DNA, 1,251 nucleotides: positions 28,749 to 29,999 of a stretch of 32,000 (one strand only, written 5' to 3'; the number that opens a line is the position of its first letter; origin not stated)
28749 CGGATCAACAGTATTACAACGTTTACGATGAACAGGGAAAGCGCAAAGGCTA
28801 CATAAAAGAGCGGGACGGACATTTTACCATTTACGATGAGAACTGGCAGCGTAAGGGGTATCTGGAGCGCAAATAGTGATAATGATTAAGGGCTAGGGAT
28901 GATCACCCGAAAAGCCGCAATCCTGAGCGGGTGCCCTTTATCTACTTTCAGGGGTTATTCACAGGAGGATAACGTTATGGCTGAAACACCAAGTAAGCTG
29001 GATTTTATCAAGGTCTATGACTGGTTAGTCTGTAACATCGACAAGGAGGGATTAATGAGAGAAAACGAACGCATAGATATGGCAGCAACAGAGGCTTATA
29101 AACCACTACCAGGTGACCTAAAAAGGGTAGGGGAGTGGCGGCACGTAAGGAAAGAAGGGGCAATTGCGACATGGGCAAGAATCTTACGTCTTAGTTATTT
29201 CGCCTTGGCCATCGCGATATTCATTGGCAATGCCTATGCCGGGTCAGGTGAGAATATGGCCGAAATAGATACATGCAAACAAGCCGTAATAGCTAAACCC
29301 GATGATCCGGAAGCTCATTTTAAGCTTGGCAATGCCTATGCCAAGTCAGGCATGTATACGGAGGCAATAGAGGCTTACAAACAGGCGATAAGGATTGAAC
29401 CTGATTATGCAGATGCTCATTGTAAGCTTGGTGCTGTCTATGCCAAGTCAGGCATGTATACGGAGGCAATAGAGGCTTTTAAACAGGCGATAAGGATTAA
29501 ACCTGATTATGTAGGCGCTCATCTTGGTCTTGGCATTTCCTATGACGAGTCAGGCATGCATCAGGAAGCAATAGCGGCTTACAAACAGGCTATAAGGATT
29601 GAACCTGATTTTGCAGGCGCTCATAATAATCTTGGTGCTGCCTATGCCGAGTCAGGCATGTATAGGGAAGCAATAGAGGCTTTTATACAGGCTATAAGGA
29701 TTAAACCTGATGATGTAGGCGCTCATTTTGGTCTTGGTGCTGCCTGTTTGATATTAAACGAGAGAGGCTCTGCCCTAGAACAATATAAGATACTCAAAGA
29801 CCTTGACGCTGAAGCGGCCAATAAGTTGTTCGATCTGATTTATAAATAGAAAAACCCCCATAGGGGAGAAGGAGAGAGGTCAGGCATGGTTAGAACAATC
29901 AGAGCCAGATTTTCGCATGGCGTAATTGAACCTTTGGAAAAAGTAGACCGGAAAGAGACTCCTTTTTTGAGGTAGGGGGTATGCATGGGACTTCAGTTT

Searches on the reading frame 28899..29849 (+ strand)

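Call 53: search_protein_families(library=pfam, proteins=[window:28899-29849:+], max_evalue=0.001)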
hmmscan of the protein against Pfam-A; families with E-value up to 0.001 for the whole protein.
window:28899-29849:+ (316 aa): 28 families (the best 25 are shown)
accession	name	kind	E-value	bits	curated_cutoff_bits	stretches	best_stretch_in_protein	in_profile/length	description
PF13414.12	TPR_11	-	5.8e-50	167.2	26.8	5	144-185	1-42/42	TPR repeat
PF00515.34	TPR_1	-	5.6e-42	140.3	27.8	4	137-170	1-34/34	Tetratricopeptide repeat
PF07719.23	TPR_2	-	1.1e-37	125.4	27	4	137-170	1-34/34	Tetratricopeptide repeat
PF13431.12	TPR_17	-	8.2e-31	104.1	24.4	3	159-192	1-34/34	Tetratricopeptide repeat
PF13181.12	TPR_8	-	4.4e-30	101.7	25.7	4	138-170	2-34/34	Tetratricopeptide repeat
PF13432.12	TPR_16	-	3.9e-26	91.6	32.7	3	141-204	1-64/65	Tetratricopeptide repeat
PF14559.12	TPR_19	-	5.3e-26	91.2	25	4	217-275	3-60/68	Tetratricopeptide repeat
PF13428.12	TPR_14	-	3.5e-22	77.1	23.5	1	137-179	1-43/44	Tetratricopeptide repeat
PF13176.12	TPR_7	-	1.2e-21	75.3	27.9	1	139-172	1-34/36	Tetratricopeptide repeat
PF13424.12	TPR_12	-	2.4e-21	76.2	30.1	3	140-201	6-75/77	Tetratricopeptide repeat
PF13174.12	TPR_6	-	3.4e-16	59.1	26.3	1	138-169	1-32/33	Tetratricopeptide repeat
PF13371.12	TPR_9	-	4.3e-15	55.9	35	2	215-275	5-65/73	Tetratricopeptide repeat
PF14561.12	TPR_20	-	1.6e-13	51.3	25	1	120-158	5-43/90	Tetratricopeptide repeat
PF23914.1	TPR_CcmH_CycH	-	6.6e-13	49.2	42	0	131-173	44-86/158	Cytochrome c-type biogenesis protein H TPR domain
PF24575.1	TPR_Slam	-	3.4e-10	40.7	35.2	0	210-261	52-103/104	Surface lipoprotein assembly modifier, N-terminal TPR repeats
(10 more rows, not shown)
